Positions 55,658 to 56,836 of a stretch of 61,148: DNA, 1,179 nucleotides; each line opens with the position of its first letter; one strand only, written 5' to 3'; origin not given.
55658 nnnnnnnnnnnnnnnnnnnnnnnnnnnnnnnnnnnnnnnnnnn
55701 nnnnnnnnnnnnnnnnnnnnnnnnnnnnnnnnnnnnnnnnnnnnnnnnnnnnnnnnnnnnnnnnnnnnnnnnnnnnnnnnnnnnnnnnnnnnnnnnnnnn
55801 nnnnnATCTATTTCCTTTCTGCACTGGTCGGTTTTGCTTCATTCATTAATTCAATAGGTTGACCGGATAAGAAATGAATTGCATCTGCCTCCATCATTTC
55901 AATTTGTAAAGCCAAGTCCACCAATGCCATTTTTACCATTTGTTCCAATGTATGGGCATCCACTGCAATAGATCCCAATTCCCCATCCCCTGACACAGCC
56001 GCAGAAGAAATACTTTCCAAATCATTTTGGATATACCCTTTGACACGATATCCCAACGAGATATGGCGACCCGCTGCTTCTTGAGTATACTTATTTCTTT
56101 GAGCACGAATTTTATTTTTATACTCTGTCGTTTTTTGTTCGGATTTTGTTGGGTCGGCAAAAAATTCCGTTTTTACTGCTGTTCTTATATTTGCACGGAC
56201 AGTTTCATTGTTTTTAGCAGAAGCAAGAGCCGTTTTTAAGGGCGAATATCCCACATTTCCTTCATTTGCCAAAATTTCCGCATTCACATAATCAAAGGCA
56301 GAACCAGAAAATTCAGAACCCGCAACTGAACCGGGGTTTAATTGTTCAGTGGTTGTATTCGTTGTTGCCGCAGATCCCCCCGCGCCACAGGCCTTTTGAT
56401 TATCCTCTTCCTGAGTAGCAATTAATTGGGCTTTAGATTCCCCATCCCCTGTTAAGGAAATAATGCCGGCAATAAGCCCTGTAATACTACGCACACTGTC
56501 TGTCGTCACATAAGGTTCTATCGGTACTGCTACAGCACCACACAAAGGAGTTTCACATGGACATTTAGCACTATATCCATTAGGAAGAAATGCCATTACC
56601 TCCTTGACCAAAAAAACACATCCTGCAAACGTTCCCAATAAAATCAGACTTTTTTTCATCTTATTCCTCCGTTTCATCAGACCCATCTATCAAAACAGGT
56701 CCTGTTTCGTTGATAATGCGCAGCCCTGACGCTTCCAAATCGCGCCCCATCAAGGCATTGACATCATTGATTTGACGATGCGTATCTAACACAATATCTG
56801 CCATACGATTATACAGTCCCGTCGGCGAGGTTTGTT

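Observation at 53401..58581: Five tandem signal-peptide proteins upstream of virB8-II that appear to share a C-terminal helical module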

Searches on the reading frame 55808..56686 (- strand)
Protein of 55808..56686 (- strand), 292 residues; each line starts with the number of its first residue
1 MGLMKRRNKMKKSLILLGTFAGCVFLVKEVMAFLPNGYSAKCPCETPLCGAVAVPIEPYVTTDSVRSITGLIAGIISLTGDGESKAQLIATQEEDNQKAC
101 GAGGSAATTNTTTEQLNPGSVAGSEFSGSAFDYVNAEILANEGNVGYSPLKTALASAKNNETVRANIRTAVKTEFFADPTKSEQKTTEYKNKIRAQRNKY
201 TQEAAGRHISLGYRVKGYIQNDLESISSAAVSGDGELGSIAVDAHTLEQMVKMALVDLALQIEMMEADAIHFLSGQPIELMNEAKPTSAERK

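Call 4: search_protein_families(library=pfam, proteins=[window:55808-56686:-], max_evalue=1)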
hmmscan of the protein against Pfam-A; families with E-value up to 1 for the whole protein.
window:55808-56686:- (292 aa): 0 families

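Call 5: search_protein_families(library=ncbifam, proteins=[window:55808-56686:-], max_evalue=1)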
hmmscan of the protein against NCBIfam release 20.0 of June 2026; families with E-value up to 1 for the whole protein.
window:55808-56686:- (292 aa): 0 families

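Call 25: find_homologous_proteins(query=window:55808-56659:-, max_evalue=0.001)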
Query window:55808-56659:- (283 aa): 51 proteins with E <= 0.001 among 1883 candidates.
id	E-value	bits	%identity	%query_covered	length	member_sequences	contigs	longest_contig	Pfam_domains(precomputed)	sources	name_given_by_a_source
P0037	3.8e-179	612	100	100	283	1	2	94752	-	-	-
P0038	1.5e-130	452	77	99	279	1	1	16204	-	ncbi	-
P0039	1.8e-110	387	80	82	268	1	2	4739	-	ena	-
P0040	8.3e-99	348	64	99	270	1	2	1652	-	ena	-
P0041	1.5e-97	344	66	89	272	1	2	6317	-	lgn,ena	-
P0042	5.8e-96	339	64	97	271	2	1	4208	-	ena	-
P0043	2.6e-95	337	62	99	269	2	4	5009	-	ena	-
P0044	1.2e-93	331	63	98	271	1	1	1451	-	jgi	-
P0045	7.4e-93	329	67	84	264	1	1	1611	-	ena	-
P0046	1.1e-90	322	68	84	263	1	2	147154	-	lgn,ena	-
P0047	2.3e-90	321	69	81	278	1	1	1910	-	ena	-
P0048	6.4e-90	319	60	98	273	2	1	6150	-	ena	-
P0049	2.1e-89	317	59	99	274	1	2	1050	-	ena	-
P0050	2.2e-89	317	59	99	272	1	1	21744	-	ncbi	ncbi:MAG: hypothetical protein ACI4OR_00135 [Alphaproteobacteria bacterium]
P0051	5.4e-89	316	65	87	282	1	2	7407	-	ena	-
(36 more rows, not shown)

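Call 38: search_solved_structures(query=A2, max_evalue=10)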
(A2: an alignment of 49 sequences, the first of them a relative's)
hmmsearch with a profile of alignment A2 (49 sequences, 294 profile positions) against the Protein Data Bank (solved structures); distinct sequences matched with E-value up to 10: 2.
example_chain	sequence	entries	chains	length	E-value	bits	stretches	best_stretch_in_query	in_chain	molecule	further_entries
29te_B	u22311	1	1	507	0.062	15.8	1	45-109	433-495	Protein disulfide-isomerase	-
9tpa_B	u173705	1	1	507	0.1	15.1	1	45-107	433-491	Protein disulfide-isomerase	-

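Call 39: predict_structure(alignment_id=A2)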
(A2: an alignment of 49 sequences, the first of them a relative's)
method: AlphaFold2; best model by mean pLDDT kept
length: 283 residues; sequences in the alignment: 49
mean_pLDDT: 67.6   pTM: 0.48
mean pLDDT of the five models: 67.6, 66.3, 65.8, 63.5, 62.7
residues with pLDDT >= 90: 34; 70-90: 109; 50-70: 79; < 50: 61
segments of 3 or more residues with pLDDT < 50: 19-54, 91-114
pLDDT, mean of each block of 10 residues (from residue 1): 72 63 43 42 41 52 58 59 59 38 36 52 74 71 86 88 92 93 93 86 79 72 59 69 78 84 90 69 52
secondary structure, 60 per line:
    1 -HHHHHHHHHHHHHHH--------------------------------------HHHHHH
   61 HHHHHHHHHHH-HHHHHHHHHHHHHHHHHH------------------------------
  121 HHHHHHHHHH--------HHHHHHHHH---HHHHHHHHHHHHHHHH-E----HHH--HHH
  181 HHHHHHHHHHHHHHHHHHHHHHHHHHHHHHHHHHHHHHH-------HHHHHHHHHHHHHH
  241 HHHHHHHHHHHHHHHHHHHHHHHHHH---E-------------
elements in order: H2-16 H55-71 H73-90 H121-130 H139-147 H151-166 H178-219 H227-266
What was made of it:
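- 55808..56659 (-): p292/283: divergent VirB5 homolog. It has a signal peptide, a '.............' helix, a Gly-rich loop, small helices with an 'FFADP' motif, and two ~40-residue helices ('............' and '...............'). Call 39: AF2 model with pLDDT 67.6 overall and ~90 over residues 150-210.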

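Call 43: fold_search(model_id=the predicted structure, library=pdb)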
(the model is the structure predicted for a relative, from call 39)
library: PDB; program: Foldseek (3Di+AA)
matches with E <= 10: 75; with E <= 0.001: 0
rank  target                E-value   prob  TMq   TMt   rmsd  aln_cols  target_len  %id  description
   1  4zws_B                1.5e+00  0.15  0.17  0.33   9.3       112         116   14  Crystal Structure of the Bacteriophage T4 recombination mediator protein UvsY, Lattice Type III (released 2016-03-02)
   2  6ch2_D                2.5e+00  0.13  0.20  0.35  23.7       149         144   17  Crystal structure of the cytoplasmic domain of FlhA and FliT-FliD complex (released 2018-05-16)
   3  6r1j_J                2.6e+00  0.20  0.27  0.29  28.9       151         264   14  Structure of the soluble AhlC triple head mutant of the tripartite alpha-pore forming toxin, AHL, from Aeromonas hydro (released 2019-07-10)
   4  5mkk_A                3.1e+00  0.04  0.13  0.06  22.0       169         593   13  Crystal structure of the heterodimeric ABC transporter TmrAB, a homolog of the antigen translocation complex TAP (released 2017-01-18)
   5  9ryf_A                3.1e+00  0.04  0.13  0.07  20.0       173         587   16  Heterodimeric ABC exporter TmrAB (wild type) in ATP-bound outward-facing occluded conformation in the absence of Mg2+ (released 2026-04-08)
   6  8ei2_A                3.7e+00  0.03  0.12  0.10  15.0       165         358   16  Crystal structure of the N-terminal domain of CUL5 in complex with H314, a Helicon Polypeptide (released 2023-10-25)
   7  7zd5_D                3.9e+00  0.09  0.21  0.11  15.6       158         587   11  IF(apo/as isolated) conformation of CydDC (Dataset-1) (released 2023-04-19)
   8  6rag_B                4.1e+00  0.04  0.13  0.07  18.9       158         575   15  Heterodimeric ABC exporter TmrAB in inward-facing wide conformation under turnover conditions (released 2019-07-31)
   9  6ke6_B2               4.1e+00  0.04  0.14  0.05  23.5       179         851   14  3.4 angstrom cryo-EM structure of yeast 90S small subunit preribosome (released 2020-08-05)
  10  7psm_A                4.3e+00  0.06  0.17  0.09  19.4       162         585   11  S. cerevisiae Atm1 in MSP1D1 nanodiscs with bound AMP-PNP and Mg2+ (released 2021-12-29)
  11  8jwf                  4.3e+00  0.03  0.12  0.04  21.1       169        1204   11  Cryo-EM structure of Plasmodium falciparum multidrug resistance protein 1 with H1 helix in complex with MFQ (released 2023-08-30)
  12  4zwt_N                4.6e+00  0.14  0.25  0.47   4.7       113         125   14  Crystal Structure of the Bacteriophage T4 recombination mediator protein UvsY, Lattice Type IV (released 2016-03-02)
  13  2ejr                  4.6e+00  0.08  0.21  0.11  20.4       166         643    9  LSD1-tranylcypromine complex (released 2008-01-01)
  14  4zwt_B                4.9e+00  0.14  0.24  0.44   6.2       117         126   14  Crystal Structure of the Bacteriophage T4 recombination mediator protein UvsY, Lattice Type IV (released 2016-03-02)
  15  4zws_A                4.9e+00  0.13  0.24  0.42   6.2       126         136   16  Crystal Structure of the Bacteriophage T4 recombination mediator protein UvsY, Lattice Type III (released 2016-03-02)
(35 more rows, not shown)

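Call 48: search_protein_families(library=pfam, alignment_id=A2, max_evalue=10)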
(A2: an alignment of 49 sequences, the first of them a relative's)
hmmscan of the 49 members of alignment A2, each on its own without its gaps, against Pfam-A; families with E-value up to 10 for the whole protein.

A. member 1, P0037 (283 aa): 0 families

B. families by the number of members that match (of 49 scanned): 26 families (the first 25 are shown)
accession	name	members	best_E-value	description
PF17363.7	DUF5388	6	0.054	Family of unknown function (DUF5388)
PF16466.10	DUF5047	4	0.054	Domain of unknown function (DUF5047)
PF06933.16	SSP160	2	0.056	Special lobe-specific silk protein SSP160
PF19971.4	TCAD2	2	0.066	Ternary complex associated domain 2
PF02826.25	2-Hacid_dh_C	1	0.0023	D-isomer specific 2-hydroxyacid dehydrogenase, NAD binding domain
PF19428.4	Sema4F_C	1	0.0024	Semaphorin 4F C-terminal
PF01322.25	Cytochrom_C_2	1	0.0065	Cytochrome C'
PF03035.19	RNA_capsid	1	0.024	Calicivirus putative RNA polymerase/capsid protein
PF13155.12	Toprim_2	1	0.039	Toprim-like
PF00079.25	Serpin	1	0.072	Serpin (serine protease inhibitor)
PF15576.11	DUF4661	1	0.078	Domain of unknown function (DUF4661)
PF10500.14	SR-25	1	0.084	Nuclear RNA-splicing-associated protein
PF03711.20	OKR_DC_1_C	1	0.096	Orn/Lys/Arg decarboxylase, C-terminal domain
PF23123.1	WDR72_alpha-sol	1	0.12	WDR72, alpha-solenoid domain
PF05209.18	MinC_N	1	0.15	Septum formation inhibitor MinC, N-terminal domain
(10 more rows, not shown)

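Call 82: search_protein_representatives(alignment_id=A2)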
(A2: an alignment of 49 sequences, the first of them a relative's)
Query: 49 sequences, 294 profile positions. Proteins with E-value up to 0.001 (for the whole library): 68; up to 1e-10: 40; up to 1e-30: 18. The best 68 are listed.
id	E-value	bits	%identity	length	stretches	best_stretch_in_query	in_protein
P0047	1.4e-114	398.7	-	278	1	36-269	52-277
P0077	2.1e-111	388.3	-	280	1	1-270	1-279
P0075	9.0e-111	386.2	-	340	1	1-293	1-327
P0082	1.8e-105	368.8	-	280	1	1-271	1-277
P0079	2.2e-104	365.3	-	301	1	1-293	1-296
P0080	2.2e-103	362.0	-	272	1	1-273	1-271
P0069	2.2e-98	345.6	-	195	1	80-269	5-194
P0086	3.0e-88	312.3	-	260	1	1-267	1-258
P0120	1.4e-85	303.5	-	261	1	61-282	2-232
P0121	4.9e-82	291.9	-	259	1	1-268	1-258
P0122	7.0e-68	245.5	-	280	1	6-272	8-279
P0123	4.6e-63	229.6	-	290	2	148-270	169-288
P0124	3.0e-58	213.8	-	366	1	20-266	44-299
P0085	4.1e-57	210.1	-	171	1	1-168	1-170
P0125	1.7e-46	175.2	-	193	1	118-288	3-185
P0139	3.5e-17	79.0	-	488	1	77-271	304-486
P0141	1.1e-14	70.8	-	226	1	68-269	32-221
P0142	1.5e-14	70.4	-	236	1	93-265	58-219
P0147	1.0e-12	64.3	-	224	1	145-268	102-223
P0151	8.3e-10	54.8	-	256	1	129-275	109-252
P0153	2.3e-09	53.4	-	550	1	69-277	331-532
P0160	2.2e-08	50.1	-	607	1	100-276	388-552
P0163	9.0e-08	48.1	-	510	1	69-267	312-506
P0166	5.5e-07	45.5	-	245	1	110-265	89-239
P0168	3.0e-06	43.1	-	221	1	151-265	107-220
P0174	4.8e-05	39.2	-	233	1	151-273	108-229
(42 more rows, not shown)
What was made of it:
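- The p292 profile finds 68 representatives at E<=1e-3 among 1.84 billion proteins (call 82).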

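Call 86: search_protein_families(library=pfam, alignment_id=A6, max_evalue=1)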
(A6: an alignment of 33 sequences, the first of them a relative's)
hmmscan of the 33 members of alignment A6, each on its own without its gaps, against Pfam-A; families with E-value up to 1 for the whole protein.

A. member 1, P0141 (226 aa): 0 families

B. families by the number of members that match (of 33 scanned): 37 families (the first 25 are shown)
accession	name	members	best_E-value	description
PF18208.6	NES_C_h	1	0.0038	Nicking enzyme C-terminal middle helical domain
PF20663.3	COG4_N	1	0.0061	Conserved oligomeric Golgi complex subunit 4, N-terminal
PF05480.16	PSMbeta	1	0.015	Phenol-soluble modulin beta protein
PF15852.10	DUF4724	1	0.015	Domain of unknown function (DUF4724)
PF16222.10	DUF4881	1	0.016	Domain of unknown function (DUF4881)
PF06051.17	DUF928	1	0.018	Domain of Unknown Function (DUF928)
PF08004.16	DUF1699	1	0.028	Protein of unknown function (DUF1699)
PF17932.6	TetR_C_24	1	0.038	Tetracyclin repressor-like, C-terminal domain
PF06248.19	Zw10_N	1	0.045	Centromere/kinetochore Zw10 N-terminal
PF13605.11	DUF4141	1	0.05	Domain of unknown function (DUF4141)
PF04956.18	TrbC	1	0.05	TrbC/VIRB2 pilin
PF25068.1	ARM_TT21_4th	1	0.052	Tetratricopeptide repeat protein 21 forth ARM domain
PF12066.13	SERRATE_Ars2_N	1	0.054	SERRATE/Ars2, N-terminal domain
PF05306.16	DUF733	1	0.054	Protein of unknown function (DUF733)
PF12010.13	DUF3502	1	0.06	Domain of unknown function (DUF3502)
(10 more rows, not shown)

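Call 90: find_encoding_contigs(protein=P0141, flank=10000, max_places=2)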
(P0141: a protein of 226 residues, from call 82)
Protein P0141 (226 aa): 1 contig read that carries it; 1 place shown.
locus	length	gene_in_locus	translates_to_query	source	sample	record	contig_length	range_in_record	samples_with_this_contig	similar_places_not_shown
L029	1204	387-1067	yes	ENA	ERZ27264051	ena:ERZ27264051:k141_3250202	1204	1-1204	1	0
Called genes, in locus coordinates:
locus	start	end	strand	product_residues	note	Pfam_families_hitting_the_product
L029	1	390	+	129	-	?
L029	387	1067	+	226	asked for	-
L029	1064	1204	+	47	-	?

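Call 91: list_cluster_members(proteins=[P0142, P0147, P0151, P0166, P0168, P0174, P0153, P0160, P0163, P0139])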
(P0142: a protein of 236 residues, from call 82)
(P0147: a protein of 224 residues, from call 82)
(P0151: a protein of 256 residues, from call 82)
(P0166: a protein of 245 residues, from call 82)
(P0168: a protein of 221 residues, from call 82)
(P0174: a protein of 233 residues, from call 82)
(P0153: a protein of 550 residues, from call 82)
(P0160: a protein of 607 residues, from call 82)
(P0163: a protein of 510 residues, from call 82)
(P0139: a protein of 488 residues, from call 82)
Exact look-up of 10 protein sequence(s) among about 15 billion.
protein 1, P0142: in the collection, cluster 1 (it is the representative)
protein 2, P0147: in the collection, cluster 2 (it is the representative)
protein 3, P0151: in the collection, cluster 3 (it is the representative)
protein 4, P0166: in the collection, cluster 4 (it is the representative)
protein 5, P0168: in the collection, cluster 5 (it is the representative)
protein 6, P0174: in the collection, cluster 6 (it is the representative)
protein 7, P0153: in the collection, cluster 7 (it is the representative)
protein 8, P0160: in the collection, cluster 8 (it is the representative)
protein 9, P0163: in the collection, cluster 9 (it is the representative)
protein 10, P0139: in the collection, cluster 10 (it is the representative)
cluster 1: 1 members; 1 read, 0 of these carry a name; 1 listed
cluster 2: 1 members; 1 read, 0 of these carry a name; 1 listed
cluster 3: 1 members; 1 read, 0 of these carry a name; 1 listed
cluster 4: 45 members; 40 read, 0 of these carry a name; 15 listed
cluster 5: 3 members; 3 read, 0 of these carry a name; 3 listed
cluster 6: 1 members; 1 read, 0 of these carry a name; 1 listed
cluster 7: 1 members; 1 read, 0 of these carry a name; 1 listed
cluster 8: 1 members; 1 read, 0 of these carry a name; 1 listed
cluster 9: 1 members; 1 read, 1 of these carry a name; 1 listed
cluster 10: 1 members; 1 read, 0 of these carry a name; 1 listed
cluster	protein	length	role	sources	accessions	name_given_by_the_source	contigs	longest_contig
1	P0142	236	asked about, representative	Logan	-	-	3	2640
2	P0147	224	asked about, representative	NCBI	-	-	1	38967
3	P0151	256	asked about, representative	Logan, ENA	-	-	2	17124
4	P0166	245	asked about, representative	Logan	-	-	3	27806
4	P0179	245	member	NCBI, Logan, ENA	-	-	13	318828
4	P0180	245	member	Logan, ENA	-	-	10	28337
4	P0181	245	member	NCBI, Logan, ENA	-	-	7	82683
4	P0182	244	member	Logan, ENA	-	-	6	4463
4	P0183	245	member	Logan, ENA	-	-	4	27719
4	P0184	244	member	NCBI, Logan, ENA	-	-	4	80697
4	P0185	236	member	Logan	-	-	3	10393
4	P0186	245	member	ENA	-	-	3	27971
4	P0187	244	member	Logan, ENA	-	-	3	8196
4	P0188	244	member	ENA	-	-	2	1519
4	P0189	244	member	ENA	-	-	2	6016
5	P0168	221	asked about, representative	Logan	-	-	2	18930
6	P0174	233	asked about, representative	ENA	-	-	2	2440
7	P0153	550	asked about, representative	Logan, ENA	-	-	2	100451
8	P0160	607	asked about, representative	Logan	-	-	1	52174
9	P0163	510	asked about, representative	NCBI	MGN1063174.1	MAG: hypothetical protein ACI4QM_02495 [Alphaproteobacteria bacterium]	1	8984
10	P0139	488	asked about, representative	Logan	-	-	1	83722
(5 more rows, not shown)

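Call 92: find_encoding_contigs(protein=P0147, flank=10000, max_places=1)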
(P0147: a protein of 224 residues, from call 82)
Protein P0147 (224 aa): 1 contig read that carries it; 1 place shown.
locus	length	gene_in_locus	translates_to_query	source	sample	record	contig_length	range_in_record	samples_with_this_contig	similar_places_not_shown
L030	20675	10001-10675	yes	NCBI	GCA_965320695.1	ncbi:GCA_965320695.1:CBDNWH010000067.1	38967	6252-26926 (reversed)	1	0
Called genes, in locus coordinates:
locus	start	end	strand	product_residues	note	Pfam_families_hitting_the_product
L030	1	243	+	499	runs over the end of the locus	-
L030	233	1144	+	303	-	PF02899:Phage_int_SAM_1, PF13495:Phage_int_SAM_4 (weak), PF00589:Phage_integrase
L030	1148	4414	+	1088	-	PF03739:LptF_LptG, PF04453:LptD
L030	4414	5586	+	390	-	PF13623:SurA_N_2, PF13624:SurA_N_3, PF09312:SurA_N, PF13145:Rotamase_2 (weak), PF00639:Rotamase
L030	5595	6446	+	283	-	PF00763:THF_DHG_CYH, PF02882:THF_DHG_CYH_C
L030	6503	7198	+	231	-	-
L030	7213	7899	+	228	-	-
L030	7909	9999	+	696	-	-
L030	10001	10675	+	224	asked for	-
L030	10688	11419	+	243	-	-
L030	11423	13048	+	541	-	-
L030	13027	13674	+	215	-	PF04335:VirB8 (weak)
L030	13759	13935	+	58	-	-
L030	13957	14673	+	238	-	PF04335:VirB8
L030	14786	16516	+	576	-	PF03524:CagX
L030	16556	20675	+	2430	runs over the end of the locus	-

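Call 93: find_encoding_contigs(protein=P0153, flank=10000, max_places=1)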
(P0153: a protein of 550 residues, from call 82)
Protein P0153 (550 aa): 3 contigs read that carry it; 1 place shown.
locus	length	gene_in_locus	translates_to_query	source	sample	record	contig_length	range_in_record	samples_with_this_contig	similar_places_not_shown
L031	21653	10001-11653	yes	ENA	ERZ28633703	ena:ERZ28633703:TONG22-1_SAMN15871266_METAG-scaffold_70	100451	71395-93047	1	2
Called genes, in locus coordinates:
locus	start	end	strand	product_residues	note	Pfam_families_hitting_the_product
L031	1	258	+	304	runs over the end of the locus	PF02899:Phage_int_SAM_1, PF13495:Phage_int_SAM_4 (weak), PF00589:Phage_integrase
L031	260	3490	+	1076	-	PF03739:LptF_LptG, PF04453:LptD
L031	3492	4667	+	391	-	PF13623:SurA_N_2 (weak), PF13624:SurA_N_3, PF09312:SurA_N, PF00639:Rotamase, PF13145:Rotamase_2 (weak), PF13616:Rotamase_3 (weak)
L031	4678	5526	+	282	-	PF00763:THF_DHG_CYH, PF02882:THF_DHG_CYH_C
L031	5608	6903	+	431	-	-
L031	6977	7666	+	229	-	-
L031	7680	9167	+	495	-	-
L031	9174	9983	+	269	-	-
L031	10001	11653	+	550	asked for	-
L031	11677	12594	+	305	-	-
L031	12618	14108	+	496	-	-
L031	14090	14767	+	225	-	PF04335:VirB8 (weak)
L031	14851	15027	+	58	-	-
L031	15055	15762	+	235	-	PF04335:VirB8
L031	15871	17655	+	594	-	PF03524:CagX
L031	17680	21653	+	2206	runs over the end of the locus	PF12396:DUF3659 (faint), PF21784:Bflower (faint), PF21785:Bflower_2 (weak), PF03743:TrbI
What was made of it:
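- It also occurs in two much more divergent operons, L030 and L031 (calls 92, 93).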
